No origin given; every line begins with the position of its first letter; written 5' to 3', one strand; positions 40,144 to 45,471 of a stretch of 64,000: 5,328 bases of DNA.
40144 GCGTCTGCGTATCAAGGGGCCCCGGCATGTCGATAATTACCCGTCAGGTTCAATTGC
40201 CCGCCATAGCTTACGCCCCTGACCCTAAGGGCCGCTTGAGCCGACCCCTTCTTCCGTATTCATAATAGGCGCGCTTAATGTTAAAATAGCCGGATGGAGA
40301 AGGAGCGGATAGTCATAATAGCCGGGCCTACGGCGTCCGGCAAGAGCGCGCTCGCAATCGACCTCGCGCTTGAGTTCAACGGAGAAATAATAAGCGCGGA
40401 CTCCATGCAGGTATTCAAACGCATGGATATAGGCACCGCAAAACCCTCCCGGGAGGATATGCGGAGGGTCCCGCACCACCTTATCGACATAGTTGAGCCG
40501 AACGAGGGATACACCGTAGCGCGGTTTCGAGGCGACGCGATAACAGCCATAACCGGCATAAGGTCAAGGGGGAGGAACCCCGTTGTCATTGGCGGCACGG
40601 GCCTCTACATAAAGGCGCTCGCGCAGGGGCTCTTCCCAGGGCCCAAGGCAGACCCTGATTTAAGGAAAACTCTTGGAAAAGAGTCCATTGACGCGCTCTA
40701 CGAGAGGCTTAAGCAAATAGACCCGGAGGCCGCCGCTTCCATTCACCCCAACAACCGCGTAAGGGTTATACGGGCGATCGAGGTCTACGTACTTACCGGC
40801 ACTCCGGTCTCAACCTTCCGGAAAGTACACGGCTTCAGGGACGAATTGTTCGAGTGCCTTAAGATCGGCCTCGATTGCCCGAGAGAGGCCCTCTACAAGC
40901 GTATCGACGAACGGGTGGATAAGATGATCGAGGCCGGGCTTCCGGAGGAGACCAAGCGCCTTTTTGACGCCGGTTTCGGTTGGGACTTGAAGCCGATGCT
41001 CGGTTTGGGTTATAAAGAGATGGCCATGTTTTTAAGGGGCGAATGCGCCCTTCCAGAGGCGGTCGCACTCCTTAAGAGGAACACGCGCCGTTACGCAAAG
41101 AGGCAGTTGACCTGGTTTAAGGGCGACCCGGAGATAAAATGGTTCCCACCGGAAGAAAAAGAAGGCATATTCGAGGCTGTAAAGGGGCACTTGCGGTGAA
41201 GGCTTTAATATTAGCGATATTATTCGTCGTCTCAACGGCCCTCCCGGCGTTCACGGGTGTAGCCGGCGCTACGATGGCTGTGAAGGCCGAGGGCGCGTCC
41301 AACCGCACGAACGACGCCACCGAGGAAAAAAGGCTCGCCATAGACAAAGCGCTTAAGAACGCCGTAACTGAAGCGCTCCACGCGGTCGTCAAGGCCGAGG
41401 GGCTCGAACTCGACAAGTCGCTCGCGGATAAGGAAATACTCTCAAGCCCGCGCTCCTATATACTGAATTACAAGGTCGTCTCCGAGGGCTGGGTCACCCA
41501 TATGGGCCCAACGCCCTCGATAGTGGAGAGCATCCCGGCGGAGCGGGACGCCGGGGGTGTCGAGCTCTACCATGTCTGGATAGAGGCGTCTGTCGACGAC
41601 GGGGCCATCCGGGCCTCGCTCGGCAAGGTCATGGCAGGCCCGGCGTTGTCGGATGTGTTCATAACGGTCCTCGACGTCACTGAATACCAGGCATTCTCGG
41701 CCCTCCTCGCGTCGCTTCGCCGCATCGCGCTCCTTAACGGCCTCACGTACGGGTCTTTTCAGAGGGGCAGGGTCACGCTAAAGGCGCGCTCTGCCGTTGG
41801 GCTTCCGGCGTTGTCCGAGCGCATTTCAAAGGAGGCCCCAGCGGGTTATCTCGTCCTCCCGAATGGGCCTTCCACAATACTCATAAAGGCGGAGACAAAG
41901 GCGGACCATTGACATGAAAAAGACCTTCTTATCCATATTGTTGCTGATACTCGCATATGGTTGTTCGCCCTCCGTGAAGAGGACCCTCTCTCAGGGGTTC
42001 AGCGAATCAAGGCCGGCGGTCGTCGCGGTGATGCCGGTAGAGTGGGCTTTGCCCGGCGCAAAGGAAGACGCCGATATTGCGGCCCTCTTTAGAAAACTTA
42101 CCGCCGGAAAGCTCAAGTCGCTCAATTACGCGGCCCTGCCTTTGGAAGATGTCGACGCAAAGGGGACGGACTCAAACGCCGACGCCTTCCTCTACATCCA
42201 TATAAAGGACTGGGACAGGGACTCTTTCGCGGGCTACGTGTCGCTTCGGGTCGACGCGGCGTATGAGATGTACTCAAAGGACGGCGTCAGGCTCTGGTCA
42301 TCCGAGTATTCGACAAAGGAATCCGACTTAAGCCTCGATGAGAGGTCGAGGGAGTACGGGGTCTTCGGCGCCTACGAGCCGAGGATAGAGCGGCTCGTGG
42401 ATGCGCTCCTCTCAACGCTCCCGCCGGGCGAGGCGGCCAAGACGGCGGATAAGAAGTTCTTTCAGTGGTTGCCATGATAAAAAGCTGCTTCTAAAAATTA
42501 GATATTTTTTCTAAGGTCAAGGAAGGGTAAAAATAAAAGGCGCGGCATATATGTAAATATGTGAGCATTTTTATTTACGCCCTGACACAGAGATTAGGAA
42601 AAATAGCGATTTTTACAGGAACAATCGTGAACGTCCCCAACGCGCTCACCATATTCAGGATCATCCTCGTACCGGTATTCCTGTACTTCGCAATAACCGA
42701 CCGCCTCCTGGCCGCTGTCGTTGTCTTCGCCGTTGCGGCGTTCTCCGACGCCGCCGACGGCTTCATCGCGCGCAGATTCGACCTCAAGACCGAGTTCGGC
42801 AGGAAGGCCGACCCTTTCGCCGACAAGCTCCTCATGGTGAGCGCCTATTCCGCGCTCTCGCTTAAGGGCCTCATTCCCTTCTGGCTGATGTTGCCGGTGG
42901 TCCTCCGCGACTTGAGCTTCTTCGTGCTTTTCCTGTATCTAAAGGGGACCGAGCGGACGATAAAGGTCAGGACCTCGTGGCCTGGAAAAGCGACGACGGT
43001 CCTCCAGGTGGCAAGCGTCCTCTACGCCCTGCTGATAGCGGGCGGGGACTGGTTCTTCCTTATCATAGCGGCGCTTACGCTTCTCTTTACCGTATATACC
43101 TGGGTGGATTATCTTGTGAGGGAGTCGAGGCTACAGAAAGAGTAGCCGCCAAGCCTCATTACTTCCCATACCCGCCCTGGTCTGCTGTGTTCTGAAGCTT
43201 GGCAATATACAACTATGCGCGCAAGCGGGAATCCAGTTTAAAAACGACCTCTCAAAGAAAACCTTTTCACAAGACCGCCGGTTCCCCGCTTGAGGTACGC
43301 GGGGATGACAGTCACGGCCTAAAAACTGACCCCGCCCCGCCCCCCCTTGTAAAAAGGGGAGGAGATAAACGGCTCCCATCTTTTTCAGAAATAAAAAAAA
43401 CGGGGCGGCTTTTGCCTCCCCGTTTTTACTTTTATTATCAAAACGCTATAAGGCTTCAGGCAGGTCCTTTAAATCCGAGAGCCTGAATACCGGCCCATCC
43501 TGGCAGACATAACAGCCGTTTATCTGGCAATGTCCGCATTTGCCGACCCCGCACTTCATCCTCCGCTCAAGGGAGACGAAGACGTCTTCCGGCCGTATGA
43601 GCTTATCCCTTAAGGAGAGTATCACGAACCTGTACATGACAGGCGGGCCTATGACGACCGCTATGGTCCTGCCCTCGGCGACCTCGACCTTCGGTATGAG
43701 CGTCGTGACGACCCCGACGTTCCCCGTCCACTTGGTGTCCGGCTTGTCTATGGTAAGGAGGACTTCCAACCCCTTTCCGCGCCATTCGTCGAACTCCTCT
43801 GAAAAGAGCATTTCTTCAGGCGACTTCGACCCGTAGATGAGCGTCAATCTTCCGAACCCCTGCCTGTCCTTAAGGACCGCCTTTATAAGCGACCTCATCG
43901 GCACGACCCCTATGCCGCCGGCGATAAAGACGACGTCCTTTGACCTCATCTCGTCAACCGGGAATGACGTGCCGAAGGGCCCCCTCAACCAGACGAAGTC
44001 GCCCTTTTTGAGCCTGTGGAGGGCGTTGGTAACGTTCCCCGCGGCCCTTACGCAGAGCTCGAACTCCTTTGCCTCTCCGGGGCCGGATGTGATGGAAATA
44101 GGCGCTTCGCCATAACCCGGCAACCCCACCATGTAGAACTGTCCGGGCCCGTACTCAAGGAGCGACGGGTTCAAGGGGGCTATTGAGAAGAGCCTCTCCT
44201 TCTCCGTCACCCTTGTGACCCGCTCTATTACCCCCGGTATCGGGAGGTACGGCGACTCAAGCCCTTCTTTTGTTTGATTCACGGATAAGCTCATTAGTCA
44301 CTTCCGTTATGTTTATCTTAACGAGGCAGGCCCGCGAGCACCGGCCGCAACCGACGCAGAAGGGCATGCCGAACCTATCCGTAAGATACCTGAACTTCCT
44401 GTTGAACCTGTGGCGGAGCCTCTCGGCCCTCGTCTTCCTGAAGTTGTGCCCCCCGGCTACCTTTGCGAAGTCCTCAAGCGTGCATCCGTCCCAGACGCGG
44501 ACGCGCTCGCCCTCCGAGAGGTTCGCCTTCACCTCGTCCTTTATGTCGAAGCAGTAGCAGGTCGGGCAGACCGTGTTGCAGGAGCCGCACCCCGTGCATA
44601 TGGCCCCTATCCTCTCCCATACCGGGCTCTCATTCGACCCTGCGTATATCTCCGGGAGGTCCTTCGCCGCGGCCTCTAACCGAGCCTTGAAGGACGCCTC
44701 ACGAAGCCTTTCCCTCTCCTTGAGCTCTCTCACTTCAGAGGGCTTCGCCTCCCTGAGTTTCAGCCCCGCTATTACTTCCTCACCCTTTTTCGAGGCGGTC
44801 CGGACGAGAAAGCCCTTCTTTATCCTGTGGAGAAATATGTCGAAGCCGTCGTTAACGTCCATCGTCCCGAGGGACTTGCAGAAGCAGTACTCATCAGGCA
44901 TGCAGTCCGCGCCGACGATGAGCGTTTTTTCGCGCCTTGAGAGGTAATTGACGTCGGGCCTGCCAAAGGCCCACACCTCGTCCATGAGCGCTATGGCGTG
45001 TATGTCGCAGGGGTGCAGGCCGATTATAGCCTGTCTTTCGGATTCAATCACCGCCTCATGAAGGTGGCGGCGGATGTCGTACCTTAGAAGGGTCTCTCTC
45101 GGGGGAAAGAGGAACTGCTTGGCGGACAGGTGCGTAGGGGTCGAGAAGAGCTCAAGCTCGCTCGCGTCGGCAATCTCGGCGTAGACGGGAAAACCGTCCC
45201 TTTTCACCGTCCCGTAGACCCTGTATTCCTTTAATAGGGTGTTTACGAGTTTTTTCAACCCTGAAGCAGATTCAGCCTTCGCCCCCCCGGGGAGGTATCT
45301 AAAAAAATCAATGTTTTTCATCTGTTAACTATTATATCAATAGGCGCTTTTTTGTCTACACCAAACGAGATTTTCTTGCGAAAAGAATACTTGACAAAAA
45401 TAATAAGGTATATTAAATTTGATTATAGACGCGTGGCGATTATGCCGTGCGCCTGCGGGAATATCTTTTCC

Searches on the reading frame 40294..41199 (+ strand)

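Call 52: search_protein_families(library=pfam, proteins=[window:40294-41199:+], max_evalue=0.00001)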
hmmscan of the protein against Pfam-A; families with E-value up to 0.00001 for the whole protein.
window:40294-41199:+ (301 aa): 2 families
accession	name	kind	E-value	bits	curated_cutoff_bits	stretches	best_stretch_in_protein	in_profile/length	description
PF01715.23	IPPT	-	7.9e-87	291.4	23.6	1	39-277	1-242/243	IPP transferase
PF01745.22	IPT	-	1.4e-06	28.4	20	1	6-60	3-57/233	Isopentenyl transferase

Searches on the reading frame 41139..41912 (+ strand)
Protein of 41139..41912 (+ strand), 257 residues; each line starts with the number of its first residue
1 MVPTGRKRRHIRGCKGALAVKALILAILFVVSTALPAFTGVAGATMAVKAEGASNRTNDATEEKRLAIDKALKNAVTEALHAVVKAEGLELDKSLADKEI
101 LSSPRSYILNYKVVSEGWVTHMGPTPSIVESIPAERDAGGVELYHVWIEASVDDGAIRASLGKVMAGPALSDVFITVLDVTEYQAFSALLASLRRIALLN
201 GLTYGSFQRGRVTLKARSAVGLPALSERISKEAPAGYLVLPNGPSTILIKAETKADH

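Call 52: search_protein_families(library=pfam, proteins=[window:41139-41912:+], max_evalue=0.00001)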
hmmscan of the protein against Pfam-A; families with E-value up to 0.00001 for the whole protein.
window:41139-41912:+ (257 aa): 0 families

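Call 54: search_protein_families(library=pfam, proteins=[window:41139-41912:+], max_evalue=0.05)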
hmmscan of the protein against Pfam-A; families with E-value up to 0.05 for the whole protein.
window:41139-41912:+ (257 aa): 1 family
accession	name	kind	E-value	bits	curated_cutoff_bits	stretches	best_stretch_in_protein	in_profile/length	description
PF13828.11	DUF4190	-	0.0073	16.5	35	1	18-64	1-42/62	Domain of unknown function (DUF4190)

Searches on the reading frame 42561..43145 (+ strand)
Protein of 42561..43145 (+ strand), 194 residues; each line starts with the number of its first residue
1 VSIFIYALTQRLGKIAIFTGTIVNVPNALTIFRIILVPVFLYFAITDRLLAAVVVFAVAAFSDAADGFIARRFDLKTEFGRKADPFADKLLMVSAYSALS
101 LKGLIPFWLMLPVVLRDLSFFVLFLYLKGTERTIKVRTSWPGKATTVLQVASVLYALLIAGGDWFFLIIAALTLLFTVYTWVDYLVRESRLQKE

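Call 52: search_protein_families(library=pfam, proteins=[window:42561-43145:+], max_evalue=0.00001)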
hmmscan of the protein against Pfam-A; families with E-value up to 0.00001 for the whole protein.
window:42561-43145:+ (194 aa): 1 family
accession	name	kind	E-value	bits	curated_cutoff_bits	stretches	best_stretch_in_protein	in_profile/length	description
PF01066.26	CDP-OH_P_transf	-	1.9e-32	113.2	22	1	24-177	2-150/152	CDP-alcohol phosphatidyltransferase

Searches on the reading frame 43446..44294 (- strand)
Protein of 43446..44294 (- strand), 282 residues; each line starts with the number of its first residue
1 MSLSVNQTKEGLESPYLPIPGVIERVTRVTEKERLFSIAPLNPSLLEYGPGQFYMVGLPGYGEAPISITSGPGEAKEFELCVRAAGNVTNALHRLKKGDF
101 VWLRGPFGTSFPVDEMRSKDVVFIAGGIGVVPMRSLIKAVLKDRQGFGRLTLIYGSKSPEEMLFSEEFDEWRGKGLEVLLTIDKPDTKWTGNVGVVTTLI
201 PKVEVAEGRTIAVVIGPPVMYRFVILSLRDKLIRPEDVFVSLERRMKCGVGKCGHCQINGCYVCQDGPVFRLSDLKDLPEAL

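Call 52: search_protein_families(library=pfam, proteins=[window:43446-44294:-], max_evalue=0.00001)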
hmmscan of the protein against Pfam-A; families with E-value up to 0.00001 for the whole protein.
window:43446-44294:- (282 aa): 2 families
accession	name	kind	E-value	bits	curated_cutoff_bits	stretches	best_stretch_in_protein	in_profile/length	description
PF00175.26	NAD_binding_1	-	3.9e-15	56.9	22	1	123-224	1-107/109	Oxidoreductase NAD-binding domain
PF10418.14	DHODB_Fe-S_bind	-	2.3e-10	40.5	23.9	1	243-275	1-40/41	Iron-sulfur cluster binding domain of dihydroorotate dehydrogenase B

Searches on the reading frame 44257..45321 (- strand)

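Call 52: search_protein_families(library=pfam, proteins=[window:44257-45321:-], max_evalue=0.00001)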
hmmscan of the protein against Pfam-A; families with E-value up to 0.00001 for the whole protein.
window:44257-45321:- (354 aa): 3 families
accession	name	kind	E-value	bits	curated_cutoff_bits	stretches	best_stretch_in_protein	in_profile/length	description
PF17179.9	Fer4_22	-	1.9e-33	115.6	27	1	242-336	2-95/95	4Fe-4S dicluster domain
PF13237.11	Fer4_10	-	2.2e-06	27.9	25.5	0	240-277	7-40/53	4Fe-4S dicluster domain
PF13187.11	Fer4_9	-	9.9e-06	25.9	27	0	322-340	2-20/52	4Fe-4S dicluster domain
